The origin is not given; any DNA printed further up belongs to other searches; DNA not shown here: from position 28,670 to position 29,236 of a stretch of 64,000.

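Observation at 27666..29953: PrimPol, DUF504 (MJ1316-like), HPF-cold-shock fusion, Zn-ribbon protein: a four-gene string behind two FNR-type boxes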

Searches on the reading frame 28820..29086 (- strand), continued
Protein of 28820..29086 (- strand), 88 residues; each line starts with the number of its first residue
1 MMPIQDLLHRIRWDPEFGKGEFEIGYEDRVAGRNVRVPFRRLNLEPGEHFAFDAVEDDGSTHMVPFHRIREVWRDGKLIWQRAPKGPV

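Call 71: list_cluster_members(proteins=[P0001, P0241])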
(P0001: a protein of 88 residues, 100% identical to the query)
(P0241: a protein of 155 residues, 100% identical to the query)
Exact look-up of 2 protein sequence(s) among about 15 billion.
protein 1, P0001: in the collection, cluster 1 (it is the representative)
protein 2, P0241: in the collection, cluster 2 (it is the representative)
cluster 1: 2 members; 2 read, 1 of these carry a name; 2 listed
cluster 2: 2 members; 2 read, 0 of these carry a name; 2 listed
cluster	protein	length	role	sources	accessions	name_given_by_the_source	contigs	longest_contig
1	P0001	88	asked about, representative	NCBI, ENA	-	-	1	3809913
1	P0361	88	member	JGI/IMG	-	uncharacterized protein (UPF0248 family)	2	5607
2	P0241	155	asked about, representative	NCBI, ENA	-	-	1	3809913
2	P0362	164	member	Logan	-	-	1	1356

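Call 74: search_protein_representatives(alignment_id=A2)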
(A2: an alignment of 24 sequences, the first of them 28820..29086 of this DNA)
Query: 24 sequences, 88 profile positions. Proteins with E-value up to 0.001 (for the whole library): 656; up to 1e-10: 266; up to 1e-30: 4. The best 150 are listed.
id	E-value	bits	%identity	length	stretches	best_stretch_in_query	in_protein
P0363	1.6e-89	310.7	-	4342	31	7-27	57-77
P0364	8.8e-36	138.4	-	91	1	1-85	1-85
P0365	1.3e-33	131.4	-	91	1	1-85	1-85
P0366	2.0e-31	124.4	-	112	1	1-83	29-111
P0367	1.8e-30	121.3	-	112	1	1-85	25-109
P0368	2.1e-29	118.0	-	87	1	1-84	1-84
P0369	3.3e-29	117.3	-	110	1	1-84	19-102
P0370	9.3e-29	115.9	-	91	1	1-85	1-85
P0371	1.2e-28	115.6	-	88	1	1-84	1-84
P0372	1.2e-28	115.5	-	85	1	1-83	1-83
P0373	1.4e-28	115.3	-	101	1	1-86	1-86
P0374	3.0e-28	114.3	-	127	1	1-85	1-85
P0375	1.0e-27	112.6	-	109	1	1-85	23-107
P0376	4.7e-27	110.4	-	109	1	1-85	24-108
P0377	7.9e-27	109.7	-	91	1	1-86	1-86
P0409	4.9e-23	97.6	-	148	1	1-86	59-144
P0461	8.6e-18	80.7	-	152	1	3-83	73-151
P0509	2.5e-15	72.9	-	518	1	15-84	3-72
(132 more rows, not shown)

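Call 75: search_protein_families(library=pfam, proteins=[P0509, P0363, P0461, P0409], max_evalue=0.001)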
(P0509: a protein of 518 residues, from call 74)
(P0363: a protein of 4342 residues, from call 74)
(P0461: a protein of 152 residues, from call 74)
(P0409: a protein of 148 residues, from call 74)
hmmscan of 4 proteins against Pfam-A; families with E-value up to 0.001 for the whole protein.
P0509 (518 aa): 1 family
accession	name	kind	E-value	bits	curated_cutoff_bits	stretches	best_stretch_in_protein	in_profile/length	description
PF04457.17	MJ1316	-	1.3e-10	42.2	26.3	1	6-70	18-75/75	MJ1316 RNA cyclic group end recognition domain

P0363 (4342 aa): 0 families

P0461 (152 aa): 1 family
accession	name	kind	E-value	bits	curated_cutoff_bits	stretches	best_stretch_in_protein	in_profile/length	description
PF04457.17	MJ1316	-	1e-12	49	26.3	1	72-150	2-75/75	MJ1316 RNA cyclic group end recognition domain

P0409 (148 aa): 1 family
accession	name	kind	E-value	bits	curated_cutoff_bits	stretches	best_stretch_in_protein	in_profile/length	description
PF04457.17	MJ1316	-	4.9e-21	75.6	26.3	1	59-140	1-75/75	MJ1316 RNA cyclic group end recognition domain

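Call 76: predict_structure(alignment_id=A4)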
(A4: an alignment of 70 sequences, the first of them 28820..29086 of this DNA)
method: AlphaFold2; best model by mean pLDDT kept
length: 88 residues; sequences in the alignment: 70
mean_pLDDT: 79.8   pTM: 0.65
mean pLDDT of the five models: 79.8, 79.3, 77.2, 76.3, 74.3
residues with pLDDT >= 90: 4; 70-90: 73; 50-70: 9; < 50: 2
segments of 3 or more residues with pLDDT < 50: none
pLDDT, mean of each block of 10 residues (from residue 1): 80 83 84 83 71 80 82 90 62
secondary structure, 60 per line:
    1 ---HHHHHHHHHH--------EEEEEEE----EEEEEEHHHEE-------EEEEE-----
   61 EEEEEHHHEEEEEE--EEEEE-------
elements in order: H4-13 E22-28 E33-38 E51-55 E61-65 E69-74 E77-81

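Call 78: fold_search(model_id=the predicted structure, library=pdb)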
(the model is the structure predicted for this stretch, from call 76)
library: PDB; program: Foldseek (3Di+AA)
matches with E <= 10: 802; with E <= 0.001: 0
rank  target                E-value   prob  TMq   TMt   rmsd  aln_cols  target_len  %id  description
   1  6gwk_B                2.4e-02  0.98  0.46  0.51   6.9        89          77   13  The crystal structure of Hfq from Caulobacter crescentus (released 2019-05-22)
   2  3hfo_A                4.1e-02  0.99  0.45  0.58   4.0        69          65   10  Crystal Structure of an Hfq protein from Synechocystis sp. (released 2009-07-14)
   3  3qhs_H                4.7e-02  0.87  0.37  0.45   4.6        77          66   17  Crystal structure of full-length Hfq from Escherichia coli (released 2011-05-18)
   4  6sj9_B                5.2e-02  0.94  0.49  0.10  12.3        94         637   13  Proteasome accessory factor B/C (PafBC) of Arthrobacter aurescens (released 2019-10-16)
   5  1zq1_A                5.2e-02  0.91  0.40  0.11  11.3        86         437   15  Structure of GatDE tRNA-Dependent Amidotransferase from Pyrococcus abyssi (released 2005-10-18)
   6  3hfo_B                6.3e-02  0.98  0.45  0.57   4.0        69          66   10  Crystal Structure of an Hfq protein from Synechocystis sp. (released 2009-07-14)
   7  9fnd_Y                6.7e-02  0.97  0.48  0.17   4.7        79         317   11  Transcriptional activator PafBC bound to mycobacterial RNA polymerase (released 2025-02-12)
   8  6sj9_A                6.7e-02  0.93  0.48  0.10  12.3        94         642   12  Proteasome accessory factor B/C (PafBC) of Arthrobacter aurescens (released 2019-10-16)
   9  7qfz_C                7.1e-02  0.95  0.47  0.18   7.1        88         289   14  BrxR, a WYL-domain containing transcriptional regulator (released 2022-05-18)
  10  2mam_MODEL_1_A        7.5e-02  0.75  0.33  0.26   6.9        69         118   12  Solution structure of the interdigitated double Tudor domain of RBBP1 (released 2014-01-15)
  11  7tb5                  8.4e-02  0.89  0.43  0.18   4.8        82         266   13  Structure of P. aeruginosa PA17 CapW (released 2022-01-19)
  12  9g6k_Lp               1.1e-01  0.60  0.38  0.12   8.7        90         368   13  LSU structure derived from the LSU sample of the mitoribosome from T. gondii. (released 2024-12-11)
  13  2ra2_C                1.4e-01  0.90  0.39  0.55   3.5        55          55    7  X-Ray structure of the Q7CPV8 protein from Salmonella typhimurium at the resolution 1.9 A. Northeast Structural Genomi (released 2007-10-09)
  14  3qui_A                1.4e-01  0.82  0.42  0.49   4.9        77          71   16  Crystal structure of Pseudomonas aeruginosa Hfq in complex with ADPNP (released 2012-02-08)
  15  7qfz_G                1.4e-01  0.93  0.48  0.19   4.5        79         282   14  BrxR, a WYL-domain containing transcriptional regulator (released 2022-05-18)
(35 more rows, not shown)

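Call 92: search_protein_families(library=padloc, proteins=[window:28820-29086:-], max_evalue=0.001)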
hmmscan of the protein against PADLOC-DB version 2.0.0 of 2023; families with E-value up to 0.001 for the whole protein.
window:28820-29086:- (88 aa): 0 families
